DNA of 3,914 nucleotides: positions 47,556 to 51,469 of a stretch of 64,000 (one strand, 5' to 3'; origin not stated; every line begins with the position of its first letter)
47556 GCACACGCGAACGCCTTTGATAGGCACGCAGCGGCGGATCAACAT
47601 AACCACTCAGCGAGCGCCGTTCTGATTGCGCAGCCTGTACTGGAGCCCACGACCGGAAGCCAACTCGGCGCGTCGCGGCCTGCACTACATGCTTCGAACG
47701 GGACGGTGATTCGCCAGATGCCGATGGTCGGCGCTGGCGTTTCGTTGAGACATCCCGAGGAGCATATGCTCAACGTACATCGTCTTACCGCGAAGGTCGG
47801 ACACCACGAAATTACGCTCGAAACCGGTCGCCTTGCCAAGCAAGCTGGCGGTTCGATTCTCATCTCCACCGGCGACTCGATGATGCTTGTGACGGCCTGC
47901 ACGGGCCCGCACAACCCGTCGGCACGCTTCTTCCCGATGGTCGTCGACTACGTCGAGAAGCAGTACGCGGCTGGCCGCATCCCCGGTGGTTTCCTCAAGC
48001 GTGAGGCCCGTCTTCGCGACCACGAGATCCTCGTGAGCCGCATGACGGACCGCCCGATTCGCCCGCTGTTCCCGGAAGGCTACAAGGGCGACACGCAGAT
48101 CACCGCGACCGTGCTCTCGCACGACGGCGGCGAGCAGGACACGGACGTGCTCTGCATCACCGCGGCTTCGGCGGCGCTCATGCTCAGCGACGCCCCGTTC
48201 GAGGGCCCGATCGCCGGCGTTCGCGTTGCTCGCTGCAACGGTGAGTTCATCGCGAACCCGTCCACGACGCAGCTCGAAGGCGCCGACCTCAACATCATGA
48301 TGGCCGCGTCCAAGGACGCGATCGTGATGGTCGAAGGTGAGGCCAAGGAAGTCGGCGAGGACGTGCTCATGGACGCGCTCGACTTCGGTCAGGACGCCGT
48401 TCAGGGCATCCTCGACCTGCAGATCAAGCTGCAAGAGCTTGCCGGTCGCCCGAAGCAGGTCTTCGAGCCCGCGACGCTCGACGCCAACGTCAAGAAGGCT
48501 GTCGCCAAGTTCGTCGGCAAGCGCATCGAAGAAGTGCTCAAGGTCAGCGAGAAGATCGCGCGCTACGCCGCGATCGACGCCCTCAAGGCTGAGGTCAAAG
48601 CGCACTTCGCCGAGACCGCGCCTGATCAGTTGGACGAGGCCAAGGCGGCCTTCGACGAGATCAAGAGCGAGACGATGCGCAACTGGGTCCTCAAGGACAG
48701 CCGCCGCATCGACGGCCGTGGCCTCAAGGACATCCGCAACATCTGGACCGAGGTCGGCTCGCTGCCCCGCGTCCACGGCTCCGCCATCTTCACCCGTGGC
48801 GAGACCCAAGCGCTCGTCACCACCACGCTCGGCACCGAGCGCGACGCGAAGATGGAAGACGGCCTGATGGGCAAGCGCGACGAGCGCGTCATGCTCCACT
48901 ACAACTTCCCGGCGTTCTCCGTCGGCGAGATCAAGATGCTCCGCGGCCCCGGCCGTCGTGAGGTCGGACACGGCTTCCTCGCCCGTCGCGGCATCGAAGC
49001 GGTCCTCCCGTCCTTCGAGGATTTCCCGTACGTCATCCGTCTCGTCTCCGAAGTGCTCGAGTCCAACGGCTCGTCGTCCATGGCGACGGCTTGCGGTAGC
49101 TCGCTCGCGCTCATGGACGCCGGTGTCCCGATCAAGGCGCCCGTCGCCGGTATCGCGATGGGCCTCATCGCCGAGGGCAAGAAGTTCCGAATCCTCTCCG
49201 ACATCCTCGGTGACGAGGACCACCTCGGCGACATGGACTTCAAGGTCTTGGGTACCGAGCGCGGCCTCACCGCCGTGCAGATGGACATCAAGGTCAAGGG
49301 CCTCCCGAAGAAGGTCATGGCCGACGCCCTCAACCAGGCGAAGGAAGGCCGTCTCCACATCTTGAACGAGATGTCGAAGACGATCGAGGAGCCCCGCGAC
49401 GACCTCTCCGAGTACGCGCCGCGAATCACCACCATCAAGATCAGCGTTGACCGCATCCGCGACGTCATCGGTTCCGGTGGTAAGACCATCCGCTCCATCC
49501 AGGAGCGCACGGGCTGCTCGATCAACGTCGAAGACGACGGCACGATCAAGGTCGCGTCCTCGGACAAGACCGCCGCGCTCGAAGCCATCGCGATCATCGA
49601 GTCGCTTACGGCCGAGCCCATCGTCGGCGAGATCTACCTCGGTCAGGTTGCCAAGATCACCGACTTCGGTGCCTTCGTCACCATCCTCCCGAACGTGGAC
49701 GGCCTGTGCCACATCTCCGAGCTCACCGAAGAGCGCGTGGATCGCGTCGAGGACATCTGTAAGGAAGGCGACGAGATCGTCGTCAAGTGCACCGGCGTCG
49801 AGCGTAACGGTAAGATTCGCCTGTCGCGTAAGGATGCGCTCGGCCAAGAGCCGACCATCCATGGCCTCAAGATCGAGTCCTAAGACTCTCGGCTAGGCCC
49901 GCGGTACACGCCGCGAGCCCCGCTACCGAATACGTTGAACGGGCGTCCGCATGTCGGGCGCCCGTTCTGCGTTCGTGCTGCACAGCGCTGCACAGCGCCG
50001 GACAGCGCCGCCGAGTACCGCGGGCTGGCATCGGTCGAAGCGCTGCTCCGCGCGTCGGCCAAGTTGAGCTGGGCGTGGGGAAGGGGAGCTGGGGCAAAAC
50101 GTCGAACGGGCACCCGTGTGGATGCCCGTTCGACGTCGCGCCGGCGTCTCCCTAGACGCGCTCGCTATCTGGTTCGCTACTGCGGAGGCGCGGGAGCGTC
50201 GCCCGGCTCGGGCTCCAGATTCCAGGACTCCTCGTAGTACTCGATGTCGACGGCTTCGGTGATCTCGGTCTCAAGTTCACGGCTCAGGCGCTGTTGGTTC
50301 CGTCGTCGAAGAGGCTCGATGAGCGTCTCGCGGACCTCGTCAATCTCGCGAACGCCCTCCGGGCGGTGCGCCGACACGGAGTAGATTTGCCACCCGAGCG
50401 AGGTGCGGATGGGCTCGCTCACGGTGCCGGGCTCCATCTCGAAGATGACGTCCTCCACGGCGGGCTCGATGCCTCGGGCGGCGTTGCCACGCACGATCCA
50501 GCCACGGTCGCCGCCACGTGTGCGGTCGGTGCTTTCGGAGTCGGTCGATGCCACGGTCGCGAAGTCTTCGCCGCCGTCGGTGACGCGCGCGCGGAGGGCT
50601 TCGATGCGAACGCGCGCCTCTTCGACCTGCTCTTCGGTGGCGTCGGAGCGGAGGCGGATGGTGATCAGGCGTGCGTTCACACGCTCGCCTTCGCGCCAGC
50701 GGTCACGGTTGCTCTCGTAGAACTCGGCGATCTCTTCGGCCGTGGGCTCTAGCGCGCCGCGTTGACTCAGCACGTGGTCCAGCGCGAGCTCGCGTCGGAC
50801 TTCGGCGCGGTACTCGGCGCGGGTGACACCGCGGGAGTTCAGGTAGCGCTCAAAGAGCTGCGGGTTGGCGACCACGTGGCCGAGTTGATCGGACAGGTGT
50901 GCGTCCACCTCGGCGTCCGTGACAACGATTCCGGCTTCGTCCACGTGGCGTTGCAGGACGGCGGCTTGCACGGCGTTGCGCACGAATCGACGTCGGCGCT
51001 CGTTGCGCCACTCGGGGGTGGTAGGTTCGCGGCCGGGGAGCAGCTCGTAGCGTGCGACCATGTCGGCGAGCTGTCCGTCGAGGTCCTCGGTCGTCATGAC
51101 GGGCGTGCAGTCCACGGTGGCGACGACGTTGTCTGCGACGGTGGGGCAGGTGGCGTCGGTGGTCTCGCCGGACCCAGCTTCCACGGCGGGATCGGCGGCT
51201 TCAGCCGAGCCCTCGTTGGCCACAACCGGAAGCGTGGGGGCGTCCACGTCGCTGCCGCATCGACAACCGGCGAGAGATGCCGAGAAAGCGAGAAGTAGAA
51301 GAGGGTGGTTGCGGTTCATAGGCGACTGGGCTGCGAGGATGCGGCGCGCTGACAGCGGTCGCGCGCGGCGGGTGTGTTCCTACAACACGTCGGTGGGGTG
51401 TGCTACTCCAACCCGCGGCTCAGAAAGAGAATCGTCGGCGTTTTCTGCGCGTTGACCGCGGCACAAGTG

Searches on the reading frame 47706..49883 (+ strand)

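Call 55: search_protein_families(library=pfam, proteins=[window:47706-49883:+], max_evalue=0.00001)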
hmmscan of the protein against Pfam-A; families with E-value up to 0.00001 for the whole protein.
window:47706-49883:+ (725 aa): 5 families
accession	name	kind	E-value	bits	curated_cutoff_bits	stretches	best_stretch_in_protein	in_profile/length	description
PF01138.27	RNase_PH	-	5.8e-50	169.5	25.5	2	343-475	2-130/130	3' exoribonuclease family, domain 1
PF03725.20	RNase_PH_C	-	5.9e-21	74.6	20.8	1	167-230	1-66/67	3' exoribonuclease family, domain 2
PF03726.19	PNPase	-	6.2e-17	62.3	24.6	1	262-338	2-80/81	Polyribonucleotide nucleotidyltransferase, RNA binding domain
PF00575.29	S1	-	1.9e-15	57.4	22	1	637-709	1-74/74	S1 RNA binding domain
PF00013.35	KH_1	-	4.5e-10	39.6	21.5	1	575-632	2-65/66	KH domain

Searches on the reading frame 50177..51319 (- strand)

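Call 55: search_protein_families(library=pfam, proteins=[window:50177-51319:-], max_evalue=0.00001)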
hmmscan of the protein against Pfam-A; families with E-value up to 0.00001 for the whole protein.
window:50177-51319:- (380 aa): 4 families
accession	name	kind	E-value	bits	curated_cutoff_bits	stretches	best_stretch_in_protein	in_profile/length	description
PF00639.27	Rotamase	-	2.3e-15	57.8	21.7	1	220-315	3-95/97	PPIC-type PPIASE domain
PF13145.12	Rotamase_2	-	4e-15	57.1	27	1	192-331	1-121/121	PPIC-type PPIASE domain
PF13616.12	Rotamase_3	-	5.2e-12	46.8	22.5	1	210-316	12-113/116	PPIC-type PPIASE domain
PF13624.11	SurA_N_3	-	6.7e-11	42.7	27.2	1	63-183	38-161/162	SurA-like N-terminal domain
